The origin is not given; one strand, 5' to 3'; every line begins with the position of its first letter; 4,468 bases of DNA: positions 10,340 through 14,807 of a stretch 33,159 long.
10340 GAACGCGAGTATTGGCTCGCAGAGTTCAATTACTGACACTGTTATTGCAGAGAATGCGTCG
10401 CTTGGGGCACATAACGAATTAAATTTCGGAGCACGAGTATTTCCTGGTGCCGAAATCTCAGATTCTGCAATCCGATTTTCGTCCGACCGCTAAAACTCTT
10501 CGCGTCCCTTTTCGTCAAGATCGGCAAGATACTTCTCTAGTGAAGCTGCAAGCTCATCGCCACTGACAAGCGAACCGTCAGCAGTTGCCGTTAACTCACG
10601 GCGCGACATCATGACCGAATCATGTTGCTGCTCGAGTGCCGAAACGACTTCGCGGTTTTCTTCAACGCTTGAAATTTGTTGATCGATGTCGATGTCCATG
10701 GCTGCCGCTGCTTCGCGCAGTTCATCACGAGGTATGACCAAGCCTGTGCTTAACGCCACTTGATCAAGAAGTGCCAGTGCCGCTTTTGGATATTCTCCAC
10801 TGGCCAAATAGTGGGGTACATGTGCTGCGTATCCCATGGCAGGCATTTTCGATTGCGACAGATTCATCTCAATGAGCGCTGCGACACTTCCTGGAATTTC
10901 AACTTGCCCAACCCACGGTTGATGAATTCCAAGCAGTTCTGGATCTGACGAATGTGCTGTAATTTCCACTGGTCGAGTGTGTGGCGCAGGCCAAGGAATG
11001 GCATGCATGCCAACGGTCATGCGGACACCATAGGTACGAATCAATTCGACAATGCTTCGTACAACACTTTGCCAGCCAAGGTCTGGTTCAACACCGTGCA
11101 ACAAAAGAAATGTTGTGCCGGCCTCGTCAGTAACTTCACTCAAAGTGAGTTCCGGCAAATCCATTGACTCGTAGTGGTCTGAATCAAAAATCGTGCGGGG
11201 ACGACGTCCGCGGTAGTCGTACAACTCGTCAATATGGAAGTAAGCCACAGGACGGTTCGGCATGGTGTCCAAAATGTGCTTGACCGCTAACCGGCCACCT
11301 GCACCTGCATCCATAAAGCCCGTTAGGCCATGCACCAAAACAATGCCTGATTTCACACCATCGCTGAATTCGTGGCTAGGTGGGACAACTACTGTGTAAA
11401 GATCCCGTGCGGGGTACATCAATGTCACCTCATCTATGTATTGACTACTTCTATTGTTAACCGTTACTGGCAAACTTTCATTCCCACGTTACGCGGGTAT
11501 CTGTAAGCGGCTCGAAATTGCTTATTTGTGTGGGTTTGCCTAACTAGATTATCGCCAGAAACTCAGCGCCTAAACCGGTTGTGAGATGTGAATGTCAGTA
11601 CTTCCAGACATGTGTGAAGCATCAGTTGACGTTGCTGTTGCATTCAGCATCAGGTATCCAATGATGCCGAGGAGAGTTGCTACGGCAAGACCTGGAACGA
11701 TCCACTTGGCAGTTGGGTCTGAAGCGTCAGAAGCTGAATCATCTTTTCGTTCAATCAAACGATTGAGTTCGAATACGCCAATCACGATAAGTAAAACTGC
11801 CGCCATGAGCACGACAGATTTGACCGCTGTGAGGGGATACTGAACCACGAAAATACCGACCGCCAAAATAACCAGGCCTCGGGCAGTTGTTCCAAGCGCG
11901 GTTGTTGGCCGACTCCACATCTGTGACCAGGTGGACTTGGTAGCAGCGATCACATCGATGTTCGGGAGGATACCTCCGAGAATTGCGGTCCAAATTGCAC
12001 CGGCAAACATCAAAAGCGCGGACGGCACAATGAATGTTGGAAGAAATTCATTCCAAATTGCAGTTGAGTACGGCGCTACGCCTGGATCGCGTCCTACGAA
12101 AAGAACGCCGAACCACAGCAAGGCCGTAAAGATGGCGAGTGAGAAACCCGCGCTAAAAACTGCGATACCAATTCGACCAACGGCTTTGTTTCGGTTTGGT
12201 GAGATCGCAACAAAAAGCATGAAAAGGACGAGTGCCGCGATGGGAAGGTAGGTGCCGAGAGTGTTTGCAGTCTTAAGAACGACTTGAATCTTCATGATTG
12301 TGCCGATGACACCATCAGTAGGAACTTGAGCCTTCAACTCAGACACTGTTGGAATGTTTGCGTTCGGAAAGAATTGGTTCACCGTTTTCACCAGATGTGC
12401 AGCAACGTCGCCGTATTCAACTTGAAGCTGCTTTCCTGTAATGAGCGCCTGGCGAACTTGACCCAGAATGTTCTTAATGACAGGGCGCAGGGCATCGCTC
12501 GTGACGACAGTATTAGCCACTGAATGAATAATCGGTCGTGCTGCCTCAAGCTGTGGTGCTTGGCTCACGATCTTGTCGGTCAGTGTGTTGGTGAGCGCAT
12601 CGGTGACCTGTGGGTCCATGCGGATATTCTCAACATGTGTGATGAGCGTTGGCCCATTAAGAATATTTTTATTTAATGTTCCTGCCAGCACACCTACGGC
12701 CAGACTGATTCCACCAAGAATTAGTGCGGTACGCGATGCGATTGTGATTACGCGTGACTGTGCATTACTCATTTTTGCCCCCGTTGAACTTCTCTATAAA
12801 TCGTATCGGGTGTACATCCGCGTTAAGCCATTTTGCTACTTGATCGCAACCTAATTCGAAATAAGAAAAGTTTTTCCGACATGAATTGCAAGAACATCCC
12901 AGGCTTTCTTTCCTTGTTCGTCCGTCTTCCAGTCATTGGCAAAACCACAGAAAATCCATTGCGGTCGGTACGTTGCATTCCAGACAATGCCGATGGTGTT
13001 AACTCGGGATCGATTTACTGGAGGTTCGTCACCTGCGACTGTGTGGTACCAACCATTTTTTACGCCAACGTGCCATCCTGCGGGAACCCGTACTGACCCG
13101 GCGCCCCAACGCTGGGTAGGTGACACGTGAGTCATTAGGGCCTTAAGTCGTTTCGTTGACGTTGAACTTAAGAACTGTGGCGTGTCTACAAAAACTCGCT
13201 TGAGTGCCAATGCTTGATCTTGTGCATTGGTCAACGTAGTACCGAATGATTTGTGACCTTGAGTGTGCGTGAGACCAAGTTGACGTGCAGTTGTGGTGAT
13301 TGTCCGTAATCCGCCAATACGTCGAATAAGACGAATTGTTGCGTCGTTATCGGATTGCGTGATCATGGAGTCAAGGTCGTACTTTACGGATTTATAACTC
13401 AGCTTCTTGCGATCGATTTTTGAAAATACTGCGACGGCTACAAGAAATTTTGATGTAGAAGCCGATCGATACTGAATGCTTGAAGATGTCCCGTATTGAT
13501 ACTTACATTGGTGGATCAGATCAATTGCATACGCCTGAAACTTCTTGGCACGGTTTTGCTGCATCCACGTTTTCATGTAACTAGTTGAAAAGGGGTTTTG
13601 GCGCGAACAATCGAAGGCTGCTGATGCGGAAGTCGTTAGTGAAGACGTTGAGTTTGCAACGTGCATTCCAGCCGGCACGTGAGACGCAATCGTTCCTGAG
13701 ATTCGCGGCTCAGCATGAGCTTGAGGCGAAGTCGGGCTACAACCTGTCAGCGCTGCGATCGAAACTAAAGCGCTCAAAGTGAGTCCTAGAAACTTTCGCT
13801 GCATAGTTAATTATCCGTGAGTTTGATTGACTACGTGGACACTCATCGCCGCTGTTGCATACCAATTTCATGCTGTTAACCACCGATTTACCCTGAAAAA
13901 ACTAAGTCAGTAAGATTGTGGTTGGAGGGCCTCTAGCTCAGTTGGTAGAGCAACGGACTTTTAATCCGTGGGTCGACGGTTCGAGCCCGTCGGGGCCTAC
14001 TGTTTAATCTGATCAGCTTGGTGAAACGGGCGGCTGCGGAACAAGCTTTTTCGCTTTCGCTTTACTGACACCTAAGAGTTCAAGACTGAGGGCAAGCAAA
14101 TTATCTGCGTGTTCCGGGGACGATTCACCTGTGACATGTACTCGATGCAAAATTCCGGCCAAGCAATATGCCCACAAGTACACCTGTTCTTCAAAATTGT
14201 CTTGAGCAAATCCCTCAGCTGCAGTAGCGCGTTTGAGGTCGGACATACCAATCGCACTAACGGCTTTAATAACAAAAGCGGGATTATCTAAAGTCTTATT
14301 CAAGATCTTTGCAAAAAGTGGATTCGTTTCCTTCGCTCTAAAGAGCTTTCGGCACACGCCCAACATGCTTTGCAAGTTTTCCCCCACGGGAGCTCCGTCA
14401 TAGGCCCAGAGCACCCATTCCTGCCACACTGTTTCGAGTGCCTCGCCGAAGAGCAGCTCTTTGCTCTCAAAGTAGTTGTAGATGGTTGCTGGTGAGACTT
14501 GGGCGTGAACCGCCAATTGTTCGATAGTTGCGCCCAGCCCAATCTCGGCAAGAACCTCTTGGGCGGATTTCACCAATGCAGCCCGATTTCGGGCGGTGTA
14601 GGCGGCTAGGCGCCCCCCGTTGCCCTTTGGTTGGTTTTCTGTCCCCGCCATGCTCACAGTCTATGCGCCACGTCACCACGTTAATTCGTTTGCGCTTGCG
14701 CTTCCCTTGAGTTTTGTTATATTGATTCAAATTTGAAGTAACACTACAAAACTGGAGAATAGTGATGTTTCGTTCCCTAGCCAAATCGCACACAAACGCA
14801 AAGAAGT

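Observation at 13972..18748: A degenerate copy of the tRNA-Lys 3' half brackets a two-gene islet (TetR + 1264-aa LRR protein)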

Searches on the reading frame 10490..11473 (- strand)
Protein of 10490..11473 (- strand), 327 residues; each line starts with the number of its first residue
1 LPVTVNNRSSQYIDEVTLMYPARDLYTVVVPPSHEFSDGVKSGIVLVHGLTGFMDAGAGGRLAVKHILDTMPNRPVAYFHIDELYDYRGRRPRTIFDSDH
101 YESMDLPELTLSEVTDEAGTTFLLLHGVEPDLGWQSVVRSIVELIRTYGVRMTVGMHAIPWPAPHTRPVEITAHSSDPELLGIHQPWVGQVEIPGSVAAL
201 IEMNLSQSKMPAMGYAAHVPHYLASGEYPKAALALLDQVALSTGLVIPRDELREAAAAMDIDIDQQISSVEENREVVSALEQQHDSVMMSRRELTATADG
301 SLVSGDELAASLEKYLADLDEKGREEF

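Call 7: search_protein_families(library=pfam, proteins=[window:10490-11473:-])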
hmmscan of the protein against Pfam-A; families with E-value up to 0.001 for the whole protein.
window:10490-11473:- (327 aa): 1 family
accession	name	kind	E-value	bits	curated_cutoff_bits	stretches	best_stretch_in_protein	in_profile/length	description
PF09754.15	PAC2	-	2.2e-56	191.5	25.8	1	50-266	2-214/215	PAC2 family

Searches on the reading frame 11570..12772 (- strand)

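Call 7: search_protein_families(library=pfam, proteins=[window:11570-12772:-])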
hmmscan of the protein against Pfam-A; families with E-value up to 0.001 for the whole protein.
window:11570-12772:- (400 aa): 1 family
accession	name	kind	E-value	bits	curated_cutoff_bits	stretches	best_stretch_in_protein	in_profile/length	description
PF03729.18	DUF308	-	2.1e-05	25.1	25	1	298-343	2-47/73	Short repeat of unknown function (DUF308)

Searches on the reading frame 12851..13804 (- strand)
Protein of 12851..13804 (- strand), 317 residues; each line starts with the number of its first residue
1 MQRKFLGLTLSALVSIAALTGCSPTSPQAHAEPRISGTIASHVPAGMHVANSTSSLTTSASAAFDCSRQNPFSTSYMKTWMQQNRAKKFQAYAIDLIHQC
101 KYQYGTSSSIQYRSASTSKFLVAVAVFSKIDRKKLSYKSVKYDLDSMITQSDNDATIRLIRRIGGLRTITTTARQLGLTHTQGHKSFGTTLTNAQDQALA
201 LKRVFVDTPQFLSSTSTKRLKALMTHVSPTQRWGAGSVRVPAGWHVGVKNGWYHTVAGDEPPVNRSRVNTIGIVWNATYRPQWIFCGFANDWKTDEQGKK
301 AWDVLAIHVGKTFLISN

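Call 7: search_protein_families(library=pfam, proteins=[window:12851-13804:-])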
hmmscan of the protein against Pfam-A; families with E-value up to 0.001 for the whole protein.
window:12851-13804:- (317 aa): 1 family
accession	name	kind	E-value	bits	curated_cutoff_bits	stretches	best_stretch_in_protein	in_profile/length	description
PF13354.11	Beta-lactamase2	-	1.2e-16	61.1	22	1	144-259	79-196/214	Beta-lactamase enzyme family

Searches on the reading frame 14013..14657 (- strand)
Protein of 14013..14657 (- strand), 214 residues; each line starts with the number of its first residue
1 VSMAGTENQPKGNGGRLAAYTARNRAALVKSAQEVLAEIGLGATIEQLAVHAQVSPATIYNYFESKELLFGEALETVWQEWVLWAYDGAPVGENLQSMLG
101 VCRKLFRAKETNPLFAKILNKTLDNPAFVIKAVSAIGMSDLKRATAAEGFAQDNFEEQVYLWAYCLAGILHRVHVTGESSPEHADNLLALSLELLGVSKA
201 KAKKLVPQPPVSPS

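Call 7: search_protein_families(library=pfam, proteins=[window:14013-14657:-])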
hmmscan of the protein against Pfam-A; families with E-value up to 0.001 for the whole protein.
window:14013-14657:- (214 aa): 1 family
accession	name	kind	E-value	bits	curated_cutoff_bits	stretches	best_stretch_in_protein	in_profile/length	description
PF00440.29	TetR_N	-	8.7e-10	38.7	24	1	29-72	2-46/47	Bacterial regulatory proteins, tetR family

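Call 49: find_homologous_proteins(query=window:14013-14657:-)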
Query window:14013-14657:- (214 aa): 317 proteins with E <= 0.001 among 932 candidates; the best 120 are listed.
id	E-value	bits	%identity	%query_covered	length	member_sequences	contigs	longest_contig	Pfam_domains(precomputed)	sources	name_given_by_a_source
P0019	8.4e-135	465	100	99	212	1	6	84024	PF00440.30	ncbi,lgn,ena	-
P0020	2.2e-90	320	67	99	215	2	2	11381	PF00440.30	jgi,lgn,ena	jgi:AcrR family transcriptional regulator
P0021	2.3e-81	291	65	98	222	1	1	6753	PF00440.30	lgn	-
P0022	1.9e-80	288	65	96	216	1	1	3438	PF00440.30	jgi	-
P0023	7.0e-80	286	66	96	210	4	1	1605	PF00440.30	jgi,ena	jgi:AcrR family transcriptional regulator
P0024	1.1e-79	285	67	97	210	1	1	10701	PF00440.30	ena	-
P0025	1.8e-78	281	68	93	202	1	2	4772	PF00440.30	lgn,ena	-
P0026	7.0e-72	260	60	97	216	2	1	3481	PF00440.30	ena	-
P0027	7.8e-71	256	58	97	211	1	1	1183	PF00440.30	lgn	-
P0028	2.2e-70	255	59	93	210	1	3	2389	PF00440.30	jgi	-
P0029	4.6e-70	254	62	91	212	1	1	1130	PF00440.30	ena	-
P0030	3.6e-69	251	57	99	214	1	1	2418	PF00440.30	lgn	-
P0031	4.2e-68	247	58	95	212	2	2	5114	PF00440.30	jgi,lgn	-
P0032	6.4e-68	247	57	96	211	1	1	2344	PF00440.30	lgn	-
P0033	1.6e-67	245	57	97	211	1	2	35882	PF00440.30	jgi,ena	jgi:AcrR family transcriptional regulator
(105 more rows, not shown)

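Call 50: find_encoding_contigs(protein=P0020, flank=10000, max_places=3)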
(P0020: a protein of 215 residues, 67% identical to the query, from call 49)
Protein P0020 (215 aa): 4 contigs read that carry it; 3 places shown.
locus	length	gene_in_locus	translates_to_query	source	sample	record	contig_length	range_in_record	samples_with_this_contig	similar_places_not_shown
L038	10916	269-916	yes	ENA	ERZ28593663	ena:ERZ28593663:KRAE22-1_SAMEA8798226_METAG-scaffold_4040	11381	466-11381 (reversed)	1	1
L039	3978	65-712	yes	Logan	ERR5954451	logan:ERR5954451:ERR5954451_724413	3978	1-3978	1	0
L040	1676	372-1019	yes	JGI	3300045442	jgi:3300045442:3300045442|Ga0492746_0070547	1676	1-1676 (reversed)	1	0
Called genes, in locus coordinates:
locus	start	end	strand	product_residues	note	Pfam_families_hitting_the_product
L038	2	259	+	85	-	?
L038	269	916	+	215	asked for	PF00440:TetR_N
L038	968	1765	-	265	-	PF00528:BPD_transp_1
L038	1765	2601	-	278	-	PF00528:BPD_transp_1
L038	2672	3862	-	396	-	PF01547:SBP_bac_1 (weak), PF13416:SBP_bac_8, PF13343:SBP_bac_6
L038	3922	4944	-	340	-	PF00005:ABC_tran, PF13304:AAA_21 (faint), PF08402:TOBE_2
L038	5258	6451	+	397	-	-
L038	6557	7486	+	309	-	PF09754:PAC2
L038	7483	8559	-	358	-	PF00483:NTP_transferase, PF12804:NTP_transf_3, PF00132:Hexapep (faint), PF24894:Hexapep_GlmU (weak), PF25084:LbH_EIF2B, PF25087:GMPPB_C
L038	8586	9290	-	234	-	-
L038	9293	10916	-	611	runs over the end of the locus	PF27503:Rv3811_N, PF01510:Amidase_2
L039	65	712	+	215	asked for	PF00440:TetR_N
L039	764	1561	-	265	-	PF00528:BPD_transp_1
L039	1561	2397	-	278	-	PF00528:BPD_transp_1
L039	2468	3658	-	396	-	PF01547:SBP_bac_1 (weak), PF13416:SBP_bac_8, PF13343:SBP_bac_6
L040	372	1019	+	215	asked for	PF00440:TetR_N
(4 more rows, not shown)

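Call 51: find_encoding_contigs(protein=P0024, flank=10000, max_places=3)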
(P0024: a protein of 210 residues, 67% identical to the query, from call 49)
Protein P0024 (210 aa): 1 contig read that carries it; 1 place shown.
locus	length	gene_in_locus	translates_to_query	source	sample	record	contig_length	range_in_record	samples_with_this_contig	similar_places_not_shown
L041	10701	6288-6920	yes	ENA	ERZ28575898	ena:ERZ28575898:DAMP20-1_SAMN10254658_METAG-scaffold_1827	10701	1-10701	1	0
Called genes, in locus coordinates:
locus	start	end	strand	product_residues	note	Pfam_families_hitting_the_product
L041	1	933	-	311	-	?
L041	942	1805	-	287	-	PF01513:NAD_kinase, PF20143:NAD_kinase_C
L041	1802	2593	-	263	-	PF01479:S4, PF01728:FtsJ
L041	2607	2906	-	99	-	-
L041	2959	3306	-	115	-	-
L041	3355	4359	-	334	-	PF13344:Hydrolase_6, PF13242:Hydrolase_like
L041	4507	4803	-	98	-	-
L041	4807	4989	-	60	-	-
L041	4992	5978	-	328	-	-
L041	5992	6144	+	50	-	-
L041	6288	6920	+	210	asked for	PF00440:TetR_N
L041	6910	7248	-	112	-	PF00436:SSB, PF01336:tRNA_anti-codon (weak)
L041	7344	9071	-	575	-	PF14559:TPR_19 (faint)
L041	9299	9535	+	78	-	PF08681:TacA1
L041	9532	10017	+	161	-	PF00583:Acetyltransf_1, PF13673:Acetyltransf_10 (weak), PF13508:Acetyltransf_7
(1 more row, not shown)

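Call 60: find_encoding_contigs(protein=P0019, flank=10000, max_places=10)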
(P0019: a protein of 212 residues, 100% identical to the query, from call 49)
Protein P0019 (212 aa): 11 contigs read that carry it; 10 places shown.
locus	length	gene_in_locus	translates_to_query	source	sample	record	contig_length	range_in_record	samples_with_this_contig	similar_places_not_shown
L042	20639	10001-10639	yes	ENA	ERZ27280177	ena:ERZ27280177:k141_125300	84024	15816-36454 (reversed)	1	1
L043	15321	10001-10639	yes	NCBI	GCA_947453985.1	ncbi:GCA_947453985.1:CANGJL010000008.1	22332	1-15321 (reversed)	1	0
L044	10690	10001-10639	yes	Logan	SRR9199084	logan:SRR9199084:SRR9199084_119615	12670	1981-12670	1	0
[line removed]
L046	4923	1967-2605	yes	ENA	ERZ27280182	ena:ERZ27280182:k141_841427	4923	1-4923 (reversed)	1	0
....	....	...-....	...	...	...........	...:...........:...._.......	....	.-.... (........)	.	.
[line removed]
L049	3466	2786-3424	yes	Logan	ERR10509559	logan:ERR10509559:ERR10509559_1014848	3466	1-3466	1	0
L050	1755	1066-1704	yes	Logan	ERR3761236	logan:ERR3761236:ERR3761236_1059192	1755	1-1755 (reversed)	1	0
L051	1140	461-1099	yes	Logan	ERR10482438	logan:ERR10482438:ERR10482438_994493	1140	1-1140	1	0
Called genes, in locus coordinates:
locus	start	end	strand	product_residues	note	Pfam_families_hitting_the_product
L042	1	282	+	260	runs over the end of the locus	PF00106:adh_short, PF13561:adh_short_C2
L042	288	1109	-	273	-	PF03988:DUF347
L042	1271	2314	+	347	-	PF08240:ADH_N, PF01262:AlaDh_PNT_C (faint), PF00107:ADH_zinc_N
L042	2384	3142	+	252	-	PF12811:BaxI_1, PF01027:Bax1-I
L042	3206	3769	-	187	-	PF00857:Isochorismatase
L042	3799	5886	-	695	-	PF19554:DUF6077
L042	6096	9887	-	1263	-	PF13306:LRR_5, PF09479:Flg_new, PF16709:SCAB-Ig (faint)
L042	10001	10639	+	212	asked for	PF00440:TetR_N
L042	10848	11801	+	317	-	PF13354:Beta-lactamase2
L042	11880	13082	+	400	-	-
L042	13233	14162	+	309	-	PF09754:PAC2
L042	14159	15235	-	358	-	PF00483:NTP_transferase, PF12804:NTP_transf_3, PF24894:Hexapep_GlmU (faint), PF00132:Hexapep (faint), PF25084:LbH_EIF2B, PF25087:GMPPB_C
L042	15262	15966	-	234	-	-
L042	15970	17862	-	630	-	PF27503:Rv3811_N, PF01510:Amidase_2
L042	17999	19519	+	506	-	PF03816:LytR_cpsA_psr, PF13399:LytR_C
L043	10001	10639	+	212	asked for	PF00440:TetR_N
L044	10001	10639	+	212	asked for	PF00440:TetR_N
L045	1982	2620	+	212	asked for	PF00440:TetR_N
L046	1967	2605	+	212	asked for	PF00440:TetR_N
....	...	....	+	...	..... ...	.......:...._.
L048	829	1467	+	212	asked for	PF00440:TetR_N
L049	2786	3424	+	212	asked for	PF00440:TetR_N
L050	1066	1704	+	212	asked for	PF00440:TetR_N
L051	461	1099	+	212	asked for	PF00440:TetR_N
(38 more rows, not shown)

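Call 64: search_protein_families(library=pfam, proteins=[L038:1-153:-])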
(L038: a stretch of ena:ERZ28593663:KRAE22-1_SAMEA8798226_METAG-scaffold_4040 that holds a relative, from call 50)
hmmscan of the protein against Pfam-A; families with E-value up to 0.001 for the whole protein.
L038:1-153:- (51 aa): 0 families
